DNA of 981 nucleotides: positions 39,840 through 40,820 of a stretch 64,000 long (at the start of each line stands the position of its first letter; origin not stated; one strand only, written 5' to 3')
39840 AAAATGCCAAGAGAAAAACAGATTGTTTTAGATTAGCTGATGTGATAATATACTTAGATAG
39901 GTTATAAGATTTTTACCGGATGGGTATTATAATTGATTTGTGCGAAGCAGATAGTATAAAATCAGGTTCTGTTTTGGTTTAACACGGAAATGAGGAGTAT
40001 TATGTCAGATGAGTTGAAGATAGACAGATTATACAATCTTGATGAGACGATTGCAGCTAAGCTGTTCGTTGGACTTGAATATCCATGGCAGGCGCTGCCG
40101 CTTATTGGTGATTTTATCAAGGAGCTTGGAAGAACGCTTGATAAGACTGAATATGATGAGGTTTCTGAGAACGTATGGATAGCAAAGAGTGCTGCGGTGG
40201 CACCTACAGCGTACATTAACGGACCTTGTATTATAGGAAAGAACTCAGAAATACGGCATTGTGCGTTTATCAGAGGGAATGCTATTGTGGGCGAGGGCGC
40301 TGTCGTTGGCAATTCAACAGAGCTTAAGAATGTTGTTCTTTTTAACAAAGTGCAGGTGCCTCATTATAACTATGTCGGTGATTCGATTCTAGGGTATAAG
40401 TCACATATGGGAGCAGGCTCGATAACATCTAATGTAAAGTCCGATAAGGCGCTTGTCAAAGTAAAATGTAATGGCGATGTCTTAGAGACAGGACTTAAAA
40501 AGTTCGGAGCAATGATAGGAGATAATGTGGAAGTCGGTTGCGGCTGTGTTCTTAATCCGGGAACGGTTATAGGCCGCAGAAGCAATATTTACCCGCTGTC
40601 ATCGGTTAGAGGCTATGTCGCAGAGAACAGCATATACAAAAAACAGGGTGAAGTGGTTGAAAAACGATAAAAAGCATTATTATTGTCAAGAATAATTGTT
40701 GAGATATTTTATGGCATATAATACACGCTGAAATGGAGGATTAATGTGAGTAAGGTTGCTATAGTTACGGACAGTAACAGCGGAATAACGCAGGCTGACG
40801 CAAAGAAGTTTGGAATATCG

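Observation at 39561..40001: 440-bp non-coding block dense in repeated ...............-like motifs and small perfect hairpins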

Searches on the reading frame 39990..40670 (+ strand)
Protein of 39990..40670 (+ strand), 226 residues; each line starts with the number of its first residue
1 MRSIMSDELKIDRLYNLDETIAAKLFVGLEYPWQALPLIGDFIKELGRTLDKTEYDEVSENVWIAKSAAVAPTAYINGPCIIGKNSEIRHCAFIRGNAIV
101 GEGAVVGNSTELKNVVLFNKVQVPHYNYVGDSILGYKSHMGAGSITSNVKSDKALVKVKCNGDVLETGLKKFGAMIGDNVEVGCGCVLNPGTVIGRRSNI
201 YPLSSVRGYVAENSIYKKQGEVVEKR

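Call 10: search_protein_families(library=pfam, proteins=[window:39990-40670:+])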
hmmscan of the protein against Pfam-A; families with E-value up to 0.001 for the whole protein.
window:39990-40670:+ (226 aa): 3 families
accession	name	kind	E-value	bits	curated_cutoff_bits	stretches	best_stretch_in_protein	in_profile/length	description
PF00132.30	Hexapep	-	3.3e-14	52.3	27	3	174-207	2-35/36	Bacterial transferase hexapeptide (six repeats)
PF25084.1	LbH_EIF2B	-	6.3e-12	45.9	54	1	60-145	2-86/105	EIF2B subunit epsilon LbH domain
PF24894.1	Hexapep_GlmU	-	0.00027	21.4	23.3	0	97-153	18-73/104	GlmU-like, C-terminal hexapeptide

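Call 13: find_homologous_proteins(query=window:39990-40670:+)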
Query window:39990-40670:+ (226 aa): 8000 proteins with E <= 0.001 among 8000 candidates; the best 120 are listed.
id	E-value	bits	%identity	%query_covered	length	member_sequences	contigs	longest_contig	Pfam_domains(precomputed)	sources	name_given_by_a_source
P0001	1.4e-142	491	99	98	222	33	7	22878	PF00132.31,PF25087.2,PF25084.2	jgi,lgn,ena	-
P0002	2.9e-142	490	99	98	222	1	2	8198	PF00132.31,PF25087.2,PF25084.2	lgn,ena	-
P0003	8.8e-142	488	98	98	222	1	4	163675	PF00132.31,PF25087.2,PF25084.2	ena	-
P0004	1.2e-141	488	98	98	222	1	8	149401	PF00132.31,PF25087.2,PF25084.2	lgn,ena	-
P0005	2.6e-141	486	99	98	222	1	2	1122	PF00132.31,PF25087.2,PF25084.2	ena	-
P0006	4.9e-141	486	98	98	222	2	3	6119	PF00132.31,PF25087.2,PF25084.2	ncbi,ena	-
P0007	5.7e-141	485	98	98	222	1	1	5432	PF00132.31,PF25087.2,PF25084.2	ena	-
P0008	1.0e-129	449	90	98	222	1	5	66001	PF00132.31,PF25087.2,PF25084.2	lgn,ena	-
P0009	1.5e-129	448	90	98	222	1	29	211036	PF00132.31,PF25087.2,PF25084.2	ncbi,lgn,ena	-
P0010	4.0e-129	447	89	98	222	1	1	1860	PF00132.31,PF25087.2,PF25084.2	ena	-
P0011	6.9e-129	446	89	98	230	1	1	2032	PF00132.31,PF25087.2,PF25084.2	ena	-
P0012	8.6e-129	446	88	98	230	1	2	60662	PF00132.31,PF25087.2,PF25084.2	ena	-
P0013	8.6e-129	446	88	98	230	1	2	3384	PF00132.31,PF25087.2,PF25084.2,PF24894.2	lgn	-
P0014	1.6e-128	445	88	98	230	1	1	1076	PF00132.31,PF25087.2,PF25084.2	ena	-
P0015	1.7e-128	445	88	98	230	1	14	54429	PF00132.31,PF25087.2,PF25084.2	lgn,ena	-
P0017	8.8e-128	442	88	98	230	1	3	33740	PF00132.31,PF25087.2,PF25084.2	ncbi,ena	-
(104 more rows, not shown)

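Call 14: find_related_loci(query=window:40002-40670:+, collection=genome_contigs, flank=3500)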
Query window:40002-40670:+ (222 aa) in genome_contigs; peptide patterns used: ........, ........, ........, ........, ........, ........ (x = any residue, [..] = any of these).
599 stretches matched a pattern (row limit reached: there are more); 570 encode a relative of the query (tblastn E <= 1e-3); the best 80 are kept; 80 distinct loci.
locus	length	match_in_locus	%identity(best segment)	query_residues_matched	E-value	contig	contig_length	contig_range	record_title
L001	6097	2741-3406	92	1-222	6e-137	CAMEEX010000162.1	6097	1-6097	MAG: uncultured Clostridia bacterium isolate SRR11489769_bin.62_metaWRAP_v1.3_MAG genome assembly, contig: ERZ11466722.1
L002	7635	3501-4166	89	1-222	3e-133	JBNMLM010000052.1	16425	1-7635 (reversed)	MAG: Eubacteriales bacterium isolate CM_BacCAG1205.17 k141_576771_length_16425_cov_12.0000, whole genome shotgun sequenc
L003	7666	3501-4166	85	1-222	3e-127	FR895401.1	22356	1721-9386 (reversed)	Firmicutes bacterium CAG:882 genomic scaffold, scf203, whole genome shotgun sequence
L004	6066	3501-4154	80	5-222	8e-118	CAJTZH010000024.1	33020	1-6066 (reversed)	MAG TPA_asm: uncultured Lachnospiraceae bacterium isolate MGBC120314 genome assembly, contig: MGBC120314.24, whole genom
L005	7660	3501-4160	79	3-222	8e-116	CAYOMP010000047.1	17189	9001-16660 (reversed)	MAG TPA_asm: uncultured Lachnospiraceae bacterium isolate SRP313737_co1_62 genome assembly, contig: NODE_5114_length_171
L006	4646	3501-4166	78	1-222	9e-115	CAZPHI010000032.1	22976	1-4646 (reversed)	MAG TPA_asm: uncultured Lachnospiraceae bacterium isolate SRP192927_co8_25 genome assembly, contig: NODE_1737_length_229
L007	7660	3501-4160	77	3-222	9e-115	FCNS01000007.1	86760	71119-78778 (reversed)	Clostridiales bacterium CHKCI001 isolate CHKC1 genome assembly, contig: {contig7}, whole genome shotgun sequence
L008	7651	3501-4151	79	5-221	2e-114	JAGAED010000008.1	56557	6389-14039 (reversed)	MAG: Clostridia bacterium isolate RGIG8360 Water_buffalos_Rumen.Co__c4989100, whole genome shotgun sequence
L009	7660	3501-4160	76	3-222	9e-114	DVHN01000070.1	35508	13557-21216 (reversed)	MAG TPA_asm: Candidatus Fimimorpha faecalis isolate ChiW13-3771 ChiW13__C54692_L35508_SRR5514886, whole genome shotgun s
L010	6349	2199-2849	79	5-221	8e-114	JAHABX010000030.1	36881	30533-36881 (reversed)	MAG: Clostridiales bacterium isolate L3_060_000G1_dasL3_060_000G1_maxbin2.maxbin.127sta_sub L3_060_000G1_scaffold_1257,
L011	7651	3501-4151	80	6-222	2e-113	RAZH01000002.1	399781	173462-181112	Bacterium 1XD42-54 strain 1XD42-54 Scaffold2_1, whole genome shotgun sequence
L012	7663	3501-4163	76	1-222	2e-113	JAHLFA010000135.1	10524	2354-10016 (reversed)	MAG: Candidatus Ruminococcus intestinipullorum isolate 1485 E5M68__C62604_L10524, whole genome shotgun sequence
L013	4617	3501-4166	77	1-222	1e-113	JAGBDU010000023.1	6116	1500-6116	MAG: Clostridia bacterium isolate RGIG9027 Water_deer_Rectum-4__c2785, whole genome shotgun sequence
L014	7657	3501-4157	77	3-221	6e-113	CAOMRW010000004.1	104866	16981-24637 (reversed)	MAG TPA_asm: uncultured Clostridia bacterium isolate MGBC163007 genome assembly, contig: MGBC163007.4, whole genome shot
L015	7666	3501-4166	77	5-222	7e-113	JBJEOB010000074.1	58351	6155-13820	MAG: Lachnospiraceae bacterium isolate LOHA06_bin.032 NODE_262_length_58351_cov_7.776537, whole genome shotgun sequence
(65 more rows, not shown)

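Call 21: find_encoding_contigs(protein=P0001, flank=3000, max_places=8)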
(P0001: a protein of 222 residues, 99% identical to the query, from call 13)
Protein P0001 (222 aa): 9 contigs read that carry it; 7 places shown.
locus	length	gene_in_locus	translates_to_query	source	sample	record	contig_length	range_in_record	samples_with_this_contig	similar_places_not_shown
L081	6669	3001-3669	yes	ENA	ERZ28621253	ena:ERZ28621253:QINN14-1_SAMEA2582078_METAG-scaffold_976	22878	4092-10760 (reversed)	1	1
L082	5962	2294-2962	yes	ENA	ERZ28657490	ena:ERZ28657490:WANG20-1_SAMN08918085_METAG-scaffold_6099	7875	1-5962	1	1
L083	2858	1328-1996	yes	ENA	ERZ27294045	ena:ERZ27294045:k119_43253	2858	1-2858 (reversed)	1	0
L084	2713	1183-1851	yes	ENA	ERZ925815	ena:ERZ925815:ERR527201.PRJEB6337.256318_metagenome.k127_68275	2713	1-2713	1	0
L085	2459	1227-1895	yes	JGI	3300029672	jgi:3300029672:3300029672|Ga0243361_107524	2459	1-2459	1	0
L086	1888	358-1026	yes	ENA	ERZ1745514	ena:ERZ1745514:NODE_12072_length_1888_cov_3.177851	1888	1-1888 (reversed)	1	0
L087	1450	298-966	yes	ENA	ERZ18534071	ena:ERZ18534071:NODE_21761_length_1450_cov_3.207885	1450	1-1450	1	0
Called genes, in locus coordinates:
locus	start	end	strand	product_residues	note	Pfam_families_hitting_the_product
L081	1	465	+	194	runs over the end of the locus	PF12917:YfbR-like, PF13023:HD_3, PF01966:HD (weak)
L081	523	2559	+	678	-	PF01751:Toprim, PF01131:Topoisom_bac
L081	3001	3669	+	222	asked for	PF25084:LbH_EIF2B, PF25087:GMPPB_C, PF00132:Hexapep (weak)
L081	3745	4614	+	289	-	PF02645:DegV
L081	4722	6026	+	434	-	PF05673:DUF815, PF20720:nSTAND3 (weak)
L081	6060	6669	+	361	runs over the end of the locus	PF07745:Glyco_hydro_53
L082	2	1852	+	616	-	?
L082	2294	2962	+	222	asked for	PF25084:LbH_EIF2B, PF25087:GMPPB_C, PF00132:Hexapep (weak)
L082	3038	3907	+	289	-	PF02645:DegV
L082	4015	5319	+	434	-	PF05673:DUF815, PF20720:nSTAND3 (weak)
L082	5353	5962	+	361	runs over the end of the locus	PF07745:Glyco_hydro_53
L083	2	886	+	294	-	?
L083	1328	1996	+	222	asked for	PF25084:LbH_EIF2B, PF25087:GMPPB_C, PF00132:Hexapep (weak)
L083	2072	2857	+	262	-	?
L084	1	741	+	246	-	?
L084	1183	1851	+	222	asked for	PF25084:LbH_EIF2B, PF25087:GMPPB_C, PF00132:Hexapep (weak)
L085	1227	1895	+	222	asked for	PF25084:LbH_EIF2B, PF25087:GMPPB_C, PF00132:Hexapep (weak)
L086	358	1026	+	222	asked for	PF25084:LbH_EIF2B, PF25087:GMPPB_C, PF00132:Hexapep (weak)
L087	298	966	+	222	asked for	PF25084:LbH_EIF2B, PF25087:GMPPB_C, PF00132:Hexapep (weak)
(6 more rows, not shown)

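Call 24: find_encoding_contigs(protein=P0009, flank=3000, max_places=4)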
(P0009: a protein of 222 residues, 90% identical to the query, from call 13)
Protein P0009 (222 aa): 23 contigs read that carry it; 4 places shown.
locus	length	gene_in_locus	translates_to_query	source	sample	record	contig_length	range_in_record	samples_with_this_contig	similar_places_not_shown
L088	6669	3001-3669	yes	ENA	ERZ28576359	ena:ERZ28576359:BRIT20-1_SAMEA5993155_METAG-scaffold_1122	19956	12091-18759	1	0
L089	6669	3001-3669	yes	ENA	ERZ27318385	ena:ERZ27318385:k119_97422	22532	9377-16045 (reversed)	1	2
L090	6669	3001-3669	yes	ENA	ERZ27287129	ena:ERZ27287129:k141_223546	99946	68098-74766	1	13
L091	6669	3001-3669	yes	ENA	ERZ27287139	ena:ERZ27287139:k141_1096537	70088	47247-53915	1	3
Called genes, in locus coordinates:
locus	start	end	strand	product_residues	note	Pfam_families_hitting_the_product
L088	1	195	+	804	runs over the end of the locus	PF02574:S-methyl_trans, PF00809:Pterin_bind, PF02607:B12-binding_2, PF02310:B12-binding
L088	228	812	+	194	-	PF12917:YfbR-like, PF13023:HD_3, PF01966:HD (weak)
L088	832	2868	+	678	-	PF01751:Toprim, PF01131:Topoisom_bac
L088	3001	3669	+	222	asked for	PF25084:LbH_EIF2B, PF00132:Hexapep (weak), PF25087:GMPPB_C, PF00132:Hexapep (weak)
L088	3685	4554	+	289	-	PF02645:DegV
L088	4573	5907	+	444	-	PF05673:DUF815, PF20720:nSTAND3 (weak)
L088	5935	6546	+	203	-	-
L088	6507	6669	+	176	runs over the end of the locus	PF07745:Glyco_hydro_53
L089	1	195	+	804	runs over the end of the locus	PF02574:S-methyl_trans, PF00809:Pterin_bind, PF02607:B12-binding_2, PF02310:B12-binding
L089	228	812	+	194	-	PF12917:YfbR-like, PF13023:HD_3, PF01966:HD (weak)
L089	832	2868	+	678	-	PF01751:Toprim, PF01131:Topoisom_bac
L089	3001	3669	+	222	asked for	PF25084:LbH_EIF2B, PF00132:Hexapep (weak), PF25087:GMPPB_C, PF00132:Hexapep (weak)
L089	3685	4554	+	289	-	PF02645:DegV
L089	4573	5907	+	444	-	PF05673:DUF815, PF20720:nSTAND3 (weak)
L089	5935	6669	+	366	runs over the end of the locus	PF07745:Glyco_hydro_53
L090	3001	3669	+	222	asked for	PF25084:LbH_EIF2B, PF00132:Hexapep (weak), PF25087:GMPPB_C, PF00132:Hexapep (weak)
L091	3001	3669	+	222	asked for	PF25084:LbH_EIF2B, PF00132:Hexapep (weak), PF25087:GMPPB_C, PF00132:Hexapep (weak)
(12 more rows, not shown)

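Call 25: find_encoding_contigs(protein=P0017, flank=3000, max_places=4)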
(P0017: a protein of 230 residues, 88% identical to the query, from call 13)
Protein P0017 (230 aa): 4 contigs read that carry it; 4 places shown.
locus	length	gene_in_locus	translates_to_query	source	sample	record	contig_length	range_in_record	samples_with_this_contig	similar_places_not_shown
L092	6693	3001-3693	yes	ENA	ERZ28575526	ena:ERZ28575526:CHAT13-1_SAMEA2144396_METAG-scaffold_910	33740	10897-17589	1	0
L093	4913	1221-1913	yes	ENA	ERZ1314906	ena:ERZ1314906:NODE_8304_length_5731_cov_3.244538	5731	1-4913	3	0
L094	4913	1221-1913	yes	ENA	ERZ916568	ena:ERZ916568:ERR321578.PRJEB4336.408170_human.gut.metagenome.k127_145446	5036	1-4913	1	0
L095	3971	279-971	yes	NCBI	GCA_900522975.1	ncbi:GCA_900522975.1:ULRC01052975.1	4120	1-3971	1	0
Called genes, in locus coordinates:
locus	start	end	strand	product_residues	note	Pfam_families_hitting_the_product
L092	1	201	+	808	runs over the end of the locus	PF02574:S-methyl_trans, PF00809:Pterin_bind, PF02607:B12-binding_2, PF02310:B12-binding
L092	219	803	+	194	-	PF12917:YfbR-like, PF13023:HD_3, PF01966:HD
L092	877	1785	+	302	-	-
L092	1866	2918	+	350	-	PF01131:Topoisom_bac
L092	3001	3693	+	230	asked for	PF25084:LbH_EIF2B, PF25087:GMPPB_C, PF00132:Hexapep (weak)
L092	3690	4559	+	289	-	PF02645:DegV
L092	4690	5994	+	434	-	PF05673:DUF815, PF20720:nSTAND3 (weak)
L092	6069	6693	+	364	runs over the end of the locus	PF07745:Glyco_hydro_53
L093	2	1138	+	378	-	?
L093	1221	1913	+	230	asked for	PF25084:LbH_EIF2B, PF25087:GMPPB_C, PF00132:Hexapep (weak)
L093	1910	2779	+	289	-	PF02645:DegV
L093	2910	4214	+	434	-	PF05673:DUF815, PF20720:nSTAND3 (weak)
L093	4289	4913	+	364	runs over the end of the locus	PF07745:Glyco_hydro_53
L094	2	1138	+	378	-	?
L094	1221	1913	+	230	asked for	PF25084:LbH_EIF2B, PF25087:GMPPB_C, PF00132:Hexapep (weak)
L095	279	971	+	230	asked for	PF25084:LbH_EIF2B, PF25087:GMPPB_C, PF00132:Hexapep (weak)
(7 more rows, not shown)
